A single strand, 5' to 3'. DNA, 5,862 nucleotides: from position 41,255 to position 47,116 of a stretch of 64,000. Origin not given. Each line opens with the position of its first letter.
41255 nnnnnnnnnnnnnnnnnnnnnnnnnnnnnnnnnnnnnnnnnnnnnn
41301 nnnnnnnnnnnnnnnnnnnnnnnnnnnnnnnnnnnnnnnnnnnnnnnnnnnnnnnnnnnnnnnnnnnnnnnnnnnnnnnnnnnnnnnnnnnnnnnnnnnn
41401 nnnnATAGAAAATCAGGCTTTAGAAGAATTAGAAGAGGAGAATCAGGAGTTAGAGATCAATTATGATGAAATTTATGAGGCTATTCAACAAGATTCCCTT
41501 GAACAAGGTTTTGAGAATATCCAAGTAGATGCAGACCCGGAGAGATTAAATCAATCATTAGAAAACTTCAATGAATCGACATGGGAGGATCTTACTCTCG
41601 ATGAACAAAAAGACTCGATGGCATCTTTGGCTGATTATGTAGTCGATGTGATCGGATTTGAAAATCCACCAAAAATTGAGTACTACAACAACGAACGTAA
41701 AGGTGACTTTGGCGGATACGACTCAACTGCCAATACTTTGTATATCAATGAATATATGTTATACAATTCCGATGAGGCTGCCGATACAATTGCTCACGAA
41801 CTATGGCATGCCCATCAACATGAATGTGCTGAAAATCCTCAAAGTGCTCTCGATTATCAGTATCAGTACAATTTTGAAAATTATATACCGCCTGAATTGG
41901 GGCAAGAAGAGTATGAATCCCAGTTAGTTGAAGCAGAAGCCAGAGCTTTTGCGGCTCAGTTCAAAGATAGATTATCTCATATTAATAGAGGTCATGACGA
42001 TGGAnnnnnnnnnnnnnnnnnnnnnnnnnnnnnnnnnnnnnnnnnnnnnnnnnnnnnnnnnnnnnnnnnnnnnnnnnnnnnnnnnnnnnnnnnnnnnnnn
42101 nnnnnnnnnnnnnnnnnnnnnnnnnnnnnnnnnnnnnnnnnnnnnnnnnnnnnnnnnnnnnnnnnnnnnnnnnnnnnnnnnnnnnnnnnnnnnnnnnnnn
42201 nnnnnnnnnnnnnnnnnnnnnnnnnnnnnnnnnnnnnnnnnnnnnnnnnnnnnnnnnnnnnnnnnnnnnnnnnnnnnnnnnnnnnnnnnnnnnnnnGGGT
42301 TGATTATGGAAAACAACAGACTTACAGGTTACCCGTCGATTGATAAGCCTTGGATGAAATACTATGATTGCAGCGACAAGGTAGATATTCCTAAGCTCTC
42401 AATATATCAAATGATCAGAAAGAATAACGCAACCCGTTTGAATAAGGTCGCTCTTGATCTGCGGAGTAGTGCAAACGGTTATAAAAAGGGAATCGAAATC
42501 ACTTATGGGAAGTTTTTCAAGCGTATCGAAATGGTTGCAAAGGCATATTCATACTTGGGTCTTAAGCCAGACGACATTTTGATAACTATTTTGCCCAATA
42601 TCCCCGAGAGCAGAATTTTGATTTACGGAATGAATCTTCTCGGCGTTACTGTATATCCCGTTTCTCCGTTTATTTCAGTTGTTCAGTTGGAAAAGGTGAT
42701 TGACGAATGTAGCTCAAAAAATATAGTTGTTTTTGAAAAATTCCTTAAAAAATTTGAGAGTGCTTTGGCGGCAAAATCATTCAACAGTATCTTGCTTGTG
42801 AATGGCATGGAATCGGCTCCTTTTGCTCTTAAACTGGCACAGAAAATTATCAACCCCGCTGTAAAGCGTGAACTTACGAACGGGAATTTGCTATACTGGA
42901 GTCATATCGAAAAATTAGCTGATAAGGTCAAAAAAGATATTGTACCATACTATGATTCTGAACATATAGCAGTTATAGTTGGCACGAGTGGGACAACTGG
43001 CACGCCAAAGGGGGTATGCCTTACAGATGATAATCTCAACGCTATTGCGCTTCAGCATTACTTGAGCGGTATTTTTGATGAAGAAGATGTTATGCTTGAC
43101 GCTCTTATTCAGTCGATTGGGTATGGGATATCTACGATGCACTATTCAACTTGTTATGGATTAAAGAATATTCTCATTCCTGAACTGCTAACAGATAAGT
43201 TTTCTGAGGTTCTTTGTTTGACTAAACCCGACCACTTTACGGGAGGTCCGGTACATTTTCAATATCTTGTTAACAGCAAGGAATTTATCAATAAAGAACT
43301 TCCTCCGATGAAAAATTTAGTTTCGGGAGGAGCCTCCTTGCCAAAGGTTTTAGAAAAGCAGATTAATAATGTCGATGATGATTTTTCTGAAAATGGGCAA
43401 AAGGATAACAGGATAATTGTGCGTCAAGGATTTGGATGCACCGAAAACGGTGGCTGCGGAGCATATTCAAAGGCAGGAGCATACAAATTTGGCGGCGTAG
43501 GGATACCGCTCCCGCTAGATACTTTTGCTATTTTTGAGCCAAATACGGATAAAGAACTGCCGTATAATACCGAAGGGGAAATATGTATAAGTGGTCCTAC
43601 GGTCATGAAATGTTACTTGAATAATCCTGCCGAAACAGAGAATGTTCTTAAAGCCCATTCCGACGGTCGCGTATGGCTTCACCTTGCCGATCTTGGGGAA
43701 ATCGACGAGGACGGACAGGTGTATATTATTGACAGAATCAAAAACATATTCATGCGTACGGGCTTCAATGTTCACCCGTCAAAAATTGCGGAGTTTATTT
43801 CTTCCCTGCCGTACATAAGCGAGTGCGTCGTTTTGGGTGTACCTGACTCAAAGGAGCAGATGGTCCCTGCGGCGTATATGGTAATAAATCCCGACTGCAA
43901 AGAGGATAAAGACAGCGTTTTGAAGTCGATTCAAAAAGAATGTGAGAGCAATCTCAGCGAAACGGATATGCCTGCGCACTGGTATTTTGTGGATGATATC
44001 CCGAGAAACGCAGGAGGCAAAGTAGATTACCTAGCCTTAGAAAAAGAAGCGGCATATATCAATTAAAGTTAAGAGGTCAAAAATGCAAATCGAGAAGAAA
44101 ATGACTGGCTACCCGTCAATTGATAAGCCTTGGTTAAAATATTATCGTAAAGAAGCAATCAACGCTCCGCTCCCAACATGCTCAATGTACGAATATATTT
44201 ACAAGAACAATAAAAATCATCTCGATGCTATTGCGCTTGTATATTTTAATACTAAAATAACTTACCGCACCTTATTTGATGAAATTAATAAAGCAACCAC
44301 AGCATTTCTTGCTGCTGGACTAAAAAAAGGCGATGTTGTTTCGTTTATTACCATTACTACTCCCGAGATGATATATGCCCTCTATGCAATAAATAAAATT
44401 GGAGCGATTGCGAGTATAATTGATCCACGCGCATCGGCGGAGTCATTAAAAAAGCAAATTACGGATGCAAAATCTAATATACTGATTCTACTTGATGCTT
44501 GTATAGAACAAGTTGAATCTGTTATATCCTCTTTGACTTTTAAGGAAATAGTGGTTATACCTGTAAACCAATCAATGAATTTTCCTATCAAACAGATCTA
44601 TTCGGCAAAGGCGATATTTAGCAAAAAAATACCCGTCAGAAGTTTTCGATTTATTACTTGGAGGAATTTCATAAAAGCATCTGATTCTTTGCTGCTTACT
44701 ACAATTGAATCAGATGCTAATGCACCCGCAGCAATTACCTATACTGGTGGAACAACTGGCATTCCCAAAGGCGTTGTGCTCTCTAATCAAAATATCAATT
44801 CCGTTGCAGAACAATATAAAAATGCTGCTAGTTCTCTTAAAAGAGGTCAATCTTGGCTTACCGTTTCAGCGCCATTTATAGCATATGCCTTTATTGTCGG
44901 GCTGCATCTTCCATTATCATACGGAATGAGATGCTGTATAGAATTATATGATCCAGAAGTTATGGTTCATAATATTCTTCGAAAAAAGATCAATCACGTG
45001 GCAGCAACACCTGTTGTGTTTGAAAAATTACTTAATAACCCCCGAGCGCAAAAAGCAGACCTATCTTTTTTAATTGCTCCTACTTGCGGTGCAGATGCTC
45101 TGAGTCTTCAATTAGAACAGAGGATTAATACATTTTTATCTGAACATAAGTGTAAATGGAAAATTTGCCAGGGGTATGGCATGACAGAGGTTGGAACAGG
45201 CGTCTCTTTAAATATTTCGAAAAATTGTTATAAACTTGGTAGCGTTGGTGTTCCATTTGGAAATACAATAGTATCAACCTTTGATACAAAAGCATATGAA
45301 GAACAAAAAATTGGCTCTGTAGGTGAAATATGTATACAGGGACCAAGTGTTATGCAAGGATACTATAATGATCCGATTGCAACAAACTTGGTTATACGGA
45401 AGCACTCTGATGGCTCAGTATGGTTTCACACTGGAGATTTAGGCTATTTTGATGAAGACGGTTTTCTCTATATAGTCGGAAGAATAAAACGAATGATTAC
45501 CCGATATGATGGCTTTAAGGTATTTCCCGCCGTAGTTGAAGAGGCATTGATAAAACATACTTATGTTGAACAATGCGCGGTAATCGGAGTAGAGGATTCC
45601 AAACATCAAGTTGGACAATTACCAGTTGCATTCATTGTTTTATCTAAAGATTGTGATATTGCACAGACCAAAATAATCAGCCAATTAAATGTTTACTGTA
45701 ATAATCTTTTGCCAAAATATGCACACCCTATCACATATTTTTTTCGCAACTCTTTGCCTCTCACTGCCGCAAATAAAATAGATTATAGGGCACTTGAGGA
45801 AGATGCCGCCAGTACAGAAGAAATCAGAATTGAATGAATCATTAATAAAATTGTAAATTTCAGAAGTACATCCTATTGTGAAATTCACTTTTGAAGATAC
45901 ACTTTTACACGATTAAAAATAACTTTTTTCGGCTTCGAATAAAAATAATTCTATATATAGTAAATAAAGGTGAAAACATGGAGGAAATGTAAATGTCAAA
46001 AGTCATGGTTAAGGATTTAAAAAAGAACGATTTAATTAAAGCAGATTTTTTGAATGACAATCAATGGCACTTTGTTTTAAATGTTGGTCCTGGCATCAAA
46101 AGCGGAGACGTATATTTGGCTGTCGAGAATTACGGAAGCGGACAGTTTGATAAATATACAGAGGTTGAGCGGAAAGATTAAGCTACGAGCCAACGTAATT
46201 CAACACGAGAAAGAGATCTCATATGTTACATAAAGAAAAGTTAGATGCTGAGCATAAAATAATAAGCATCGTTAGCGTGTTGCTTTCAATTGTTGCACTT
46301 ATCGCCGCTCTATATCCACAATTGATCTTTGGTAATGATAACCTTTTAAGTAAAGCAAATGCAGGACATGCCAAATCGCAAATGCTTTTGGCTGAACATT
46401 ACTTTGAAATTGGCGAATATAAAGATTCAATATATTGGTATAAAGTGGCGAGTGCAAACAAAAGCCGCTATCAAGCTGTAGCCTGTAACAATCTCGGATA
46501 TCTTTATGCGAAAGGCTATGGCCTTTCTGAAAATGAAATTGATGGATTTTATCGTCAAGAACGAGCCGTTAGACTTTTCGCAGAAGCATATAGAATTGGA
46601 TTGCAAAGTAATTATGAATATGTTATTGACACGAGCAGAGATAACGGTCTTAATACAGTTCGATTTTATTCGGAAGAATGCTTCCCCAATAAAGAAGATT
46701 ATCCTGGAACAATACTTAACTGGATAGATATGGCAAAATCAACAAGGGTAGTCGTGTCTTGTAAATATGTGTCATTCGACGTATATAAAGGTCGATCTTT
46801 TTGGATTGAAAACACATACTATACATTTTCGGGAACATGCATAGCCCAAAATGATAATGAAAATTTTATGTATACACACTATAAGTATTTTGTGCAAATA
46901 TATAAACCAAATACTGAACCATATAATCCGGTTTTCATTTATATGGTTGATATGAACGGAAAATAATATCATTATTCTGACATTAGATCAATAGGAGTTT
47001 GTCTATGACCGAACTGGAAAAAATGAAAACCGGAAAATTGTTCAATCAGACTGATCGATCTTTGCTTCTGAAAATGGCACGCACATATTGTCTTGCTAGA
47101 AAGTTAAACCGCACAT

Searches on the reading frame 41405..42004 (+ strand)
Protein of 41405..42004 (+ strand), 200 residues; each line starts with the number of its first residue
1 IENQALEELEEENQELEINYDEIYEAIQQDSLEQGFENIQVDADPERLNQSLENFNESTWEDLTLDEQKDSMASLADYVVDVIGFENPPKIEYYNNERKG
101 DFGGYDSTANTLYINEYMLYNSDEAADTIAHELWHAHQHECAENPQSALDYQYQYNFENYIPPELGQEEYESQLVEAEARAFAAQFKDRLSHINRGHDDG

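Call 77: find_homologous_proteins(query=window:41405-42004:+, max_evalue=0.001)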
Query window:41405-42004:+ (200 aa): 172 proteins with E <= 0.001 among 282 candidates; the best 120 are listed.
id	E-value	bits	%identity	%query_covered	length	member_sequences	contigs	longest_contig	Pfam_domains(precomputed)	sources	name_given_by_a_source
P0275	3.1e-88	313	76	94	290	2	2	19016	-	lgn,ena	-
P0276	6.7e-87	309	72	97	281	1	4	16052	-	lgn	-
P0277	3.6e-85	303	72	92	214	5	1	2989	-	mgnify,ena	mgnify:FL=1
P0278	3.4e-83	297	69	95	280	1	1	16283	-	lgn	-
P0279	7.3e-83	295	73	88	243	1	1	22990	-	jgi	jgi:hypothetical protein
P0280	7.1e-78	279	81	78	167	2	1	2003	-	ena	-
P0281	2.5e-77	277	64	97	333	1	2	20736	-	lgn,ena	-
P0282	3.4e-77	277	70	88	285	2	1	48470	-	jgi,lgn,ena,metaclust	metaclust:\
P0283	4.3e-77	277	69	90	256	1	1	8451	-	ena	-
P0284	2.7e-76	274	68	93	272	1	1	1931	-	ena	-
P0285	1.4e-72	262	73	80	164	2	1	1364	-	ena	-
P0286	2.1e-72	261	65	90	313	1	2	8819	-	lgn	-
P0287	3.4e-72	261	64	90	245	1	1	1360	-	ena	-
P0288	2.8e-71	258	67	90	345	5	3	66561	-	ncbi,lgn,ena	-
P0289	2.4e-70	255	62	97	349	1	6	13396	-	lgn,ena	-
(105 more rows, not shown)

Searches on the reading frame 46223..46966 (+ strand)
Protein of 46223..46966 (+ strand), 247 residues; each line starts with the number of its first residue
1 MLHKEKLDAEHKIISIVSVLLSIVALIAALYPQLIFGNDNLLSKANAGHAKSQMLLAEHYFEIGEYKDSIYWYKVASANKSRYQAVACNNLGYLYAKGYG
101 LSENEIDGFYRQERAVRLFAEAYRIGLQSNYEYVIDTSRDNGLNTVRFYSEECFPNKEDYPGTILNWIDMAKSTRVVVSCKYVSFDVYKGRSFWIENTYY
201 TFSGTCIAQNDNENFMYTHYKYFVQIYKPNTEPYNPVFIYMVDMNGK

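Call 4: search_protein_families(library=pfam, proteins=[window:46223-46966:+], max_evalue=0.01)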
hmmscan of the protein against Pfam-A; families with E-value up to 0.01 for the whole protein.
window:46223-46966:+ (247 aa): 0 families

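Call 5: search_protein_families(library=padloc, proteins=[window:46223-46966:+], max_evalue=0.01)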
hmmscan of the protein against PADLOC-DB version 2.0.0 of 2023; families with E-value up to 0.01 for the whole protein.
window:46223-46966:+ (247 aa): 0 families

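Call 6: search_protein_families(library=ncbifam, proteins=[window:46223-46966:+], max_evalue=0.01)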
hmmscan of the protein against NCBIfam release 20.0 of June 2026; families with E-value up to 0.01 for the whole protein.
window:46223-46966:+ (247 aa): 0 families

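Call 54: search_protein_families(library=pfam, proteins=[window:46223-46966:+], max_evalue=5)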
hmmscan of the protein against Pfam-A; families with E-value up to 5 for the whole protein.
window:46223-46966:+ (247 aa): 3 families
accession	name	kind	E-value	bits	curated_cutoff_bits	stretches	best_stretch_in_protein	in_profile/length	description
PF13432.12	TPR_16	-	0.11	13.4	32.7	1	44-76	25-57/65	Tetratricopeptide repeat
PF12895.13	ANAPC3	-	0.52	11.1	27.2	1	32-88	6-65/82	Anaphase-promoting complex, cyclosome, subunit 3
PF08238.18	Sel1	-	0.77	10.9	30.7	1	85-107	1-23/36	Sel1 repeat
